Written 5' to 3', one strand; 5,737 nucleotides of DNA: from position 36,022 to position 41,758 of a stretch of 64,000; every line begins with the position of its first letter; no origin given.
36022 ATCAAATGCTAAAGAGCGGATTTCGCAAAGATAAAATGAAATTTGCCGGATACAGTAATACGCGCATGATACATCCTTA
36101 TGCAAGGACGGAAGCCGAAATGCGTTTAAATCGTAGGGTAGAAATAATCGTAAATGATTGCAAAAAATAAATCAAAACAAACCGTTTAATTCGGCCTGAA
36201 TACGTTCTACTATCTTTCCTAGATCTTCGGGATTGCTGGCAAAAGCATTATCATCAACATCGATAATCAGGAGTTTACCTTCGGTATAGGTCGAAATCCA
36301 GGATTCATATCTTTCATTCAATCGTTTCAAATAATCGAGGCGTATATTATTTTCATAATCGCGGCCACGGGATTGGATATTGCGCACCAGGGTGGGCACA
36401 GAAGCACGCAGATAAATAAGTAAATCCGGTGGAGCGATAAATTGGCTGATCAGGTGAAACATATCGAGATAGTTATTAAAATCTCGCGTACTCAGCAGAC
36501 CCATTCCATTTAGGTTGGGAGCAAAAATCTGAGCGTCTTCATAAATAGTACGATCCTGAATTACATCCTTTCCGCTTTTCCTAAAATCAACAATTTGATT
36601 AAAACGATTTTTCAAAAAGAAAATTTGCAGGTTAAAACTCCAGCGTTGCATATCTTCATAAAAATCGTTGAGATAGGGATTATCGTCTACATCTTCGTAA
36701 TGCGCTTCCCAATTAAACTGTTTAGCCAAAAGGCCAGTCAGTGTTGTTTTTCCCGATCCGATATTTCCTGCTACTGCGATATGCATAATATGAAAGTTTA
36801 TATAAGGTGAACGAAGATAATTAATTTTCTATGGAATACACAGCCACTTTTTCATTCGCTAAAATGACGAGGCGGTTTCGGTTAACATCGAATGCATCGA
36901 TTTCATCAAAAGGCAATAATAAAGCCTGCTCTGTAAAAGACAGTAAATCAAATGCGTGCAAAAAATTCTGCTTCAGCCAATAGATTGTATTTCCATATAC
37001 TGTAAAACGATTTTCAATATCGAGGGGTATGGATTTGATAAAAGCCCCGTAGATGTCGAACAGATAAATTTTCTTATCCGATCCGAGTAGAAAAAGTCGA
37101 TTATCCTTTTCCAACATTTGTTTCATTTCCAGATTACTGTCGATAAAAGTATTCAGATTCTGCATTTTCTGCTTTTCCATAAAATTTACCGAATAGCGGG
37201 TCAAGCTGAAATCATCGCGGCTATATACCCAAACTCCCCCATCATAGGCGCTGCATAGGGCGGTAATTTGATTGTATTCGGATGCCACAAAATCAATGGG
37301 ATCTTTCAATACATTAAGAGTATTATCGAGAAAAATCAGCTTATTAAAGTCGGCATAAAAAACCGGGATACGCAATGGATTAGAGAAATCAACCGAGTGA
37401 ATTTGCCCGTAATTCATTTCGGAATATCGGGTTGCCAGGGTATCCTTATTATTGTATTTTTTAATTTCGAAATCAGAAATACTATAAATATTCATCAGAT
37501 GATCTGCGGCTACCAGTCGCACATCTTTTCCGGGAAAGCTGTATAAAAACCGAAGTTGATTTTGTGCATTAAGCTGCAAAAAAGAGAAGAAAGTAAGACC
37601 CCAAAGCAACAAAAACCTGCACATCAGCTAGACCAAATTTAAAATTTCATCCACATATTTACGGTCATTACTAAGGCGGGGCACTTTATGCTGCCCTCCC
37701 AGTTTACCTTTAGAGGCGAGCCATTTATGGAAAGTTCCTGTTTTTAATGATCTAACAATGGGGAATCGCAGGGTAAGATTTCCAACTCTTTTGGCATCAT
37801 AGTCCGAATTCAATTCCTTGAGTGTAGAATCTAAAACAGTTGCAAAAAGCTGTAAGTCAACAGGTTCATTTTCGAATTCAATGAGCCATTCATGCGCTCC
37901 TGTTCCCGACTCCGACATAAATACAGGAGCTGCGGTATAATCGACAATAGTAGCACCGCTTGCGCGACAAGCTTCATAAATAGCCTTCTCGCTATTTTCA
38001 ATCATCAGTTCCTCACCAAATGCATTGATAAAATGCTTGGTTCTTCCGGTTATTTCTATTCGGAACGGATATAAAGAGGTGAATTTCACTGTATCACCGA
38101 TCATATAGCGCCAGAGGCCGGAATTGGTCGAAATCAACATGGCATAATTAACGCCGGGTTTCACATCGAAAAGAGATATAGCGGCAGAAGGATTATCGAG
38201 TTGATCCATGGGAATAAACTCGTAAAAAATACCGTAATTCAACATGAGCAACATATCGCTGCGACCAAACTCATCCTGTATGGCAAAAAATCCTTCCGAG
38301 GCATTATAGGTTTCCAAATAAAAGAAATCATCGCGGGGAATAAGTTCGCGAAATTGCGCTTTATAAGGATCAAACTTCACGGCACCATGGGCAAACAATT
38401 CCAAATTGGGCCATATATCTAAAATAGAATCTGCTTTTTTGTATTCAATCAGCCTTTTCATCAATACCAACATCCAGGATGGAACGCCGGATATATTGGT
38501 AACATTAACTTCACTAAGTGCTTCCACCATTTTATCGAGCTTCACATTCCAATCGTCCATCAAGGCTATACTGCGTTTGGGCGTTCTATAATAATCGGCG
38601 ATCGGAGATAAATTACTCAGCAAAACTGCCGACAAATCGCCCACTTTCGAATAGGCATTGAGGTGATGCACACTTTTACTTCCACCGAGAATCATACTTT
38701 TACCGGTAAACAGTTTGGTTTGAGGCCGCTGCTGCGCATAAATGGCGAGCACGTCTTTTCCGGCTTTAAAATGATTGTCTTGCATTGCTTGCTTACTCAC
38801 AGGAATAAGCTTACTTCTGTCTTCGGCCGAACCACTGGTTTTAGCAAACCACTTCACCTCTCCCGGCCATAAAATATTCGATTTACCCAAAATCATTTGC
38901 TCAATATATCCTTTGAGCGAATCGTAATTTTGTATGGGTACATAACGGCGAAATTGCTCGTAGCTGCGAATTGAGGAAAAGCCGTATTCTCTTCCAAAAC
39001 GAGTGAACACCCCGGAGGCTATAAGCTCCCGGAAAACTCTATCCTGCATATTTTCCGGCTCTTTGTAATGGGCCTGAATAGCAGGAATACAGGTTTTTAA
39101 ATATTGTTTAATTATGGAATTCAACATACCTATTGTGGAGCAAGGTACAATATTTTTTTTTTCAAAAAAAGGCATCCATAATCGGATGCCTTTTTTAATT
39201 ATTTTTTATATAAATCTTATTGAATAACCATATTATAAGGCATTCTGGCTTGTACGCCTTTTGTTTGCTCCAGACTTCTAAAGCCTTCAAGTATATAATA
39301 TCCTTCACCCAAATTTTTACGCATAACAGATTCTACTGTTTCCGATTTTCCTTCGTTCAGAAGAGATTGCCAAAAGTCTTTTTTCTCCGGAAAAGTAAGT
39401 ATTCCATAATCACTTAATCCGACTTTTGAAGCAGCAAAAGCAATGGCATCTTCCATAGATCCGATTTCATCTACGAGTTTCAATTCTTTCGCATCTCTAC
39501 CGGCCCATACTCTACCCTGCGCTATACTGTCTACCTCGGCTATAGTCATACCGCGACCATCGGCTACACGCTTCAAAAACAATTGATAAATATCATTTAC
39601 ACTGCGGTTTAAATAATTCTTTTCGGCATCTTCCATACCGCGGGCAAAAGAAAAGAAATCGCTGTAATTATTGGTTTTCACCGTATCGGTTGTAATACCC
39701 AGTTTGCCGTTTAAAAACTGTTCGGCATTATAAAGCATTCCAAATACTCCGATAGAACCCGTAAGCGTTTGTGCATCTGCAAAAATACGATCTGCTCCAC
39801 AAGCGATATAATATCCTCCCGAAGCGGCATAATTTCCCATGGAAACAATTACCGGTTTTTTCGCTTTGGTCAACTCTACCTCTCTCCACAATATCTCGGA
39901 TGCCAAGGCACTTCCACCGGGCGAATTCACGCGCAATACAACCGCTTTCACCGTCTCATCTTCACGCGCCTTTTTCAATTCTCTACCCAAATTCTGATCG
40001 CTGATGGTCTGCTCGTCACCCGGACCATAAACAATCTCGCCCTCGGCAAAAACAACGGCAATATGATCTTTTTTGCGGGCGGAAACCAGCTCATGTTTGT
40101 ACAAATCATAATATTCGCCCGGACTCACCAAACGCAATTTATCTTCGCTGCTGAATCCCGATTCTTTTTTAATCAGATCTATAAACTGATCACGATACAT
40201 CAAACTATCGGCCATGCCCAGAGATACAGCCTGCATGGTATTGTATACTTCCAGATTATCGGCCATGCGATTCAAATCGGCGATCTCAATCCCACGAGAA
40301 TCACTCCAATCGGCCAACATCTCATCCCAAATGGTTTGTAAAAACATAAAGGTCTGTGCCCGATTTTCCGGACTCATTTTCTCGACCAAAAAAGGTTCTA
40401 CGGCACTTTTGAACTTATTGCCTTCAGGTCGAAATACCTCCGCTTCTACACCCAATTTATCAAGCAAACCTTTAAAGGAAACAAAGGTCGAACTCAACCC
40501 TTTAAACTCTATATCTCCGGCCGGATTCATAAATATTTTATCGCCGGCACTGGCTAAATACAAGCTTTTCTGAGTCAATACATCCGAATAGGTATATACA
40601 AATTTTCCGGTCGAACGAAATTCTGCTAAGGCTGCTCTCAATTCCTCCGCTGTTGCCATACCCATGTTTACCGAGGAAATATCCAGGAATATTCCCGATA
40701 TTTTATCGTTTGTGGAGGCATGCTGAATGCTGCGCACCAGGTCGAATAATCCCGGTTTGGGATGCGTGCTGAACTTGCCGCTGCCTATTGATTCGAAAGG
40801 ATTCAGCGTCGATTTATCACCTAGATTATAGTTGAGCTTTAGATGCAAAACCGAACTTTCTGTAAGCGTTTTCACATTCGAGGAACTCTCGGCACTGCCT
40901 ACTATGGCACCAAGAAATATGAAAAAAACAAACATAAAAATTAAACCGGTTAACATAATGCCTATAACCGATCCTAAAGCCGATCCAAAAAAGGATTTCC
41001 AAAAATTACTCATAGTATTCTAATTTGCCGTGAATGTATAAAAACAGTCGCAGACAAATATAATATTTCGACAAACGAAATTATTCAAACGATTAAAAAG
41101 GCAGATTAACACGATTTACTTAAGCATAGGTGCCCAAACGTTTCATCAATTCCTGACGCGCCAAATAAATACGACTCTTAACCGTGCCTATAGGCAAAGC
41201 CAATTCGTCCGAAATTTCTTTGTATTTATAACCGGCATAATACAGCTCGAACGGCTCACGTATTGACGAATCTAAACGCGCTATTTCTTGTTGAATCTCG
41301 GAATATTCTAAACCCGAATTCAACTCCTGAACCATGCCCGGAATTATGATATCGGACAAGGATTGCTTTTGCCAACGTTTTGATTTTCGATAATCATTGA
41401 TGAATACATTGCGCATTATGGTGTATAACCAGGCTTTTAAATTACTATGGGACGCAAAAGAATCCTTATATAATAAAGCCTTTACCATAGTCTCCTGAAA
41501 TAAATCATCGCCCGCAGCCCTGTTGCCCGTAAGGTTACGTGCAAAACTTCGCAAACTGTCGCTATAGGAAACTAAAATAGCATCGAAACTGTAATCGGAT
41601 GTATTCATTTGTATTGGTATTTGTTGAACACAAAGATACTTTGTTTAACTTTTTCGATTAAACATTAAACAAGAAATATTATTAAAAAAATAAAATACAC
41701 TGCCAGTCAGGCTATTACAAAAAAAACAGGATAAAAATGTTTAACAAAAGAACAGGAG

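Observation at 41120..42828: CarH/LitR-like AdoB12 photoreceptor regulator directly upstream of an ECF sigma factor, with repeated TTAAACA motifs in the 240-bp spacer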

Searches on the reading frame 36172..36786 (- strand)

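Call 60: search_protein_families(library=pfam, proteins=[window:36172-36786:-], max_evalue=0.0001)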
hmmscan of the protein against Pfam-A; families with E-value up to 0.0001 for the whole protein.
window:36172-36786:- (204 aa): 2 families
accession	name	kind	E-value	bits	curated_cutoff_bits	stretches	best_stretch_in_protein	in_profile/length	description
PF01712.25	dNK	-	1.8e-56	191.6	27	1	3-197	1-199/203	Deoxynucleoside kinase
PF02223.23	Thymidylate_kin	-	2.2e-05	24.7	27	0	10-178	6-175/185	Thymidylate kinase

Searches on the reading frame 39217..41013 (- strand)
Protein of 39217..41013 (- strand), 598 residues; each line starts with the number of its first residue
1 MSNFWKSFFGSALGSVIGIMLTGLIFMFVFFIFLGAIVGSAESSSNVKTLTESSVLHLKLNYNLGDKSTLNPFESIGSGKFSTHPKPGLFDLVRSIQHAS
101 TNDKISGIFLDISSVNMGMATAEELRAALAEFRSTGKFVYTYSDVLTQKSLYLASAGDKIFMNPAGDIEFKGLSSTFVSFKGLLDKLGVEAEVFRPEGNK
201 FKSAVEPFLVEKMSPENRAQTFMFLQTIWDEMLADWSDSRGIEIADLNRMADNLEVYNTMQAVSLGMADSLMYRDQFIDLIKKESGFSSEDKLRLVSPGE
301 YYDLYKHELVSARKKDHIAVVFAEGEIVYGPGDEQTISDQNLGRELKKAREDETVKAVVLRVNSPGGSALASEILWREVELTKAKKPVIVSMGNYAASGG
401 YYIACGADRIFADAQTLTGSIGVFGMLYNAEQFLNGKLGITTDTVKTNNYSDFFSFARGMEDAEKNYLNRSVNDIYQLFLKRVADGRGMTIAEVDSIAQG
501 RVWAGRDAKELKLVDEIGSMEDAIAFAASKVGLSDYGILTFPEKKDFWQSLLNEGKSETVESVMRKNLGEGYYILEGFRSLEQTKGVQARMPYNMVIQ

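Call 3: search_protein_families(library=pfam, proteins=[window:39217-41013:-], max_evalue=0.01)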
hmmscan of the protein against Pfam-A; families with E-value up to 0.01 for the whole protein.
window:39217-41013:- (598 aa): 4 families
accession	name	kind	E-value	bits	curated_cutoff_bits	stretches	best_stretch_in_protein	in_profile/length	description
PF01343.23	Peptidase_S49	-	8e-74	247.2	24.9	2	382-533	3-153/154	Peptidase family S49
PF25145.1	NfeD1b_N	-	1.1e-07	32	40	1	342-423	19-97/189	NfeD1b, N-terminal domain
PF01972.22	SDH_protease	-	7.1e-07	29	31.3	1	344-432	83-166/286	ClpP-like SDH-type serine proteinase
PF00574.28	CLP_protease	-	0.0012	19.2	20.2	1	313-408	5-97/182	Clp protease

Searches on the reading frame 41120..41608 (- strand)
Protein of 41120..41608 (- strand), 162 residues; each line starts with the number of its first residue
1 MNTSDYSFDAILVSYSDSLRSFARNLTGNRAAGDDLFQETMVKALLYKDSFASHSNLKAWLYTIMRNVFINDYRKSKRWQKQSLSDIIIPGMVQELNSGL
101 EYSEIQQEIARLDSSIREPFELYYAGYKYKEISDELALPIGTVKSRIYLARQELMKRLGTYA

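Call 3: search_protein_families(library=pfam, proteins=[window:41120-41608:-], max_evalue=0.01)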
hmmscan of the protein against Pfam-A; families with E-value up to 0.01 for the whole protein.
window:41120-41608:- (162 aa): 5 families
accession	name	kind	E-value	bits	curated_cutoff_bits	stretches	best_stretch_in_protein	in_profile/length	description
PF04542.20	Sigma70_r2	-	2.1e-14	53.5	24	1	14-78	4-70/71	Sigma-70 region 2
PF22029.2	PhyR_sigma2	-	5.7e-11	42.7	27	1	18-65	7-54/55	Sigma2 domain of PhyR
PF08281.18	Sigma70_r4_2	-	6.9e-11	42.1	25.7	1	104-154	3-54/54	Sigma-70, region 4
PF07638.17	Sigma70_ECF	-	0.00034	21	21.1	1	9-157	20-182/185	ECF sigma factor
PF04545.22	Sigma70_r4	-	0.00068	19.5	24.1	1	120-154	13-48/50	Sigma-70, region 4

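Call 4: search_protein_families(library=ncbifam, proteins=[window:41120-41608:-], max_evalue=0.01)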
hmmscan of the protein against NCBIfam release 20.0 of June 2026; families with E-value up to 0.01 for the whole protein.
window:41120-41608:- (162 aa): 82 families (the best 25 are shown)
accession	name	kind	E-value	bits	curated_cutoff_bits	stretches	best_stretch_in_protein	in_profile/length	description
NF007216.0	PRK09638.1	equivalog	1.7e-27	96.3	194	1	5-159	17-175/180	RNA polymerase sigma factor SigY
NF009198.0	PRK12546.1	equivalog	1.8e-25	89.8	270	1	12-158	13-161/188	RNA polymerase sigma factor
NF009192.0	PRK12540.1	equivalog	1.5e-24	86.6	307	1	9-156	9-157/182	RNA polymerase sigma factor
TIGR02950.1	SigM_subfam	subfamily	6.2e-24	84.6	147.95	1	9-157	3-157/159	RNA polymerase sigma factor, SigM family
TIGR02947.1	SigH_actino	hypoth_equivalog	1.3e-23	83.7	251.55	1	9-162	14-183/193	RNA polymerase sigma-70 factor, TIGR02947 family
NF009199.0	PRK12547.1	subfamily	5.5e-23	81.4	219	1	3-156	3-158/184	RNA polymerase sigma factor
NF009174.0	PRK12522.1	equivalog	2.1e-22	80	217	1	9-158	6-167/175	RNA polymerase sigma factor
NF009164.0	PRK12511.1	equivalog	2.9e-21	75.8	185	1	15-154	13-155/182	RNA polymerase sigma factor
TIGR02937.1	sigma70-ECF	superfamily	4.7e-21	75.1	42.9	1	8-158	3-165/165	sigma-70 family RNA polymerase sigma factor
NF007227.0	PRK09645.1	subfamily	6.8e-21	74.9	202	1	12-158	19-170/177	sigma-70 family RNA polymerase sigma factor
NF009169.0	PRK12516.1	equivalog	1.3e-20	73.7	321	1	5-156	9-162/188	RNA polymerase sigma factor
TIGR02985.1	Sig70_bacteroi1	subfamily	1.5e-20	74.1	126.4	1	7-158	2-162/162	RNA polymerase sigma-70 factor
TIGR02959.1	SigZ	equivalog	2.1e-19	70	168.65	1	15-158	4-148/170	RNA polymerase sigma factor SigZ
NF007215.0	PRK09637.1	equivalog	1.4e-18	67.5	212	1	9-158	4-154/181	RNA polymerase sigma factor SigZ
NF058625.1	sigma_PG0214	equivalog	8.4e-18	64.6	130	1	6-158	4-161/170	GFO_1088 family ECF-type sigma factor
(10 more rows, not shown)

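Call 61: find_encoding_contigs(protein=window:41120-41608:-, flank=10000, max_places=4)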
Protein window:41120-41608:- (162 aa): 4 contigs read that carry it; 2 places shown.
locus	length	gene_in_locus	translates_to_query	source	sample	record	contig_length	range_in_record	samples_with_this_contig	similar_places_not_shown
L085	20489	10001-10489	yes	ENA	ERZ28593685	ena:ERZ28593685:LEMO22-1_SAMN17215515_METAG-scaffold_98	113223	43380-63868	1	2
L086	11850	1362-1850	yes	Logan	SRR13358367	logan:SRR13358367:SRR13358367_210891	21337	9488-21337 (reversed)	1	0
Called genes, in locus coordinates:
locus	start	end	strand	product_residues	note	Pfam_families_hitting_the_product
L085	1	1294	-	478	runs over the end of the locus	PF13520:AA_permease_2, PF00324:AA_permease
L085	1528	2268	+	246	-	PF00160:Pro_isomerase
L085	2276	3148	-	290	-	PF02311:AraC_binding (weak), PF12833:HTH_18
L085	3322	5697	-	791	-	PF13620:CarboxypepD_reg, PF13715:CarbopepD_reg_2, PF07715:Plug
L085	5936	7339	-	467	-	PF01938:TRAM, PF05958:tRNA_U5-meth_tr, PF02475:TRM5-TYW2_MTfase (faint), PF13847:Methyltransf_31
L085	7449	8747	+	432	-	PF00438:S-AdoMet_synt_N, PF02772:S-AdoMet_synt_M, PF02773:S-AdoMet_synt_C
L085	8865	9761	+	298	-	PF00376:MerR (weak), PF13411:MerR_1, PF02607:B12-binding_2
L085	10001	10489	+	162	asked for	PF04542:Sigma70_r2, PF22029:PhyR_sigma2, PF08281:Sigma70_r4_2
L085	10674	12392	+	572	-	PF01343:Peptidase_S49, PF01972:SDH_protease (weak), PF25145:NfeD1b_N (weak), PF01343:Peptidase_S49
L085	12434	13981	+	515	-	PF03321:GH3, PF23571:GH3_M, PF23572:GH3_C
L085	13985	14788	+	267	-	-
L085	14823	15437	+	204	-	PF01712:dNK, PF02223:Thymidylate_kin (faint)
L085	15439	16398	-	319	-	PF00691:OmpA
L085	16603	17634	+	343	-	PF00425:Chorismate_bind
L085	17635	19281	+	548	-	PF02776:TPP_enzyme_N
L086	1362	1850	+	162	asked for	PF04542:Sigma70_r2, PF22029:PhyR_sigma2, PF08281:Sigma70_r4_2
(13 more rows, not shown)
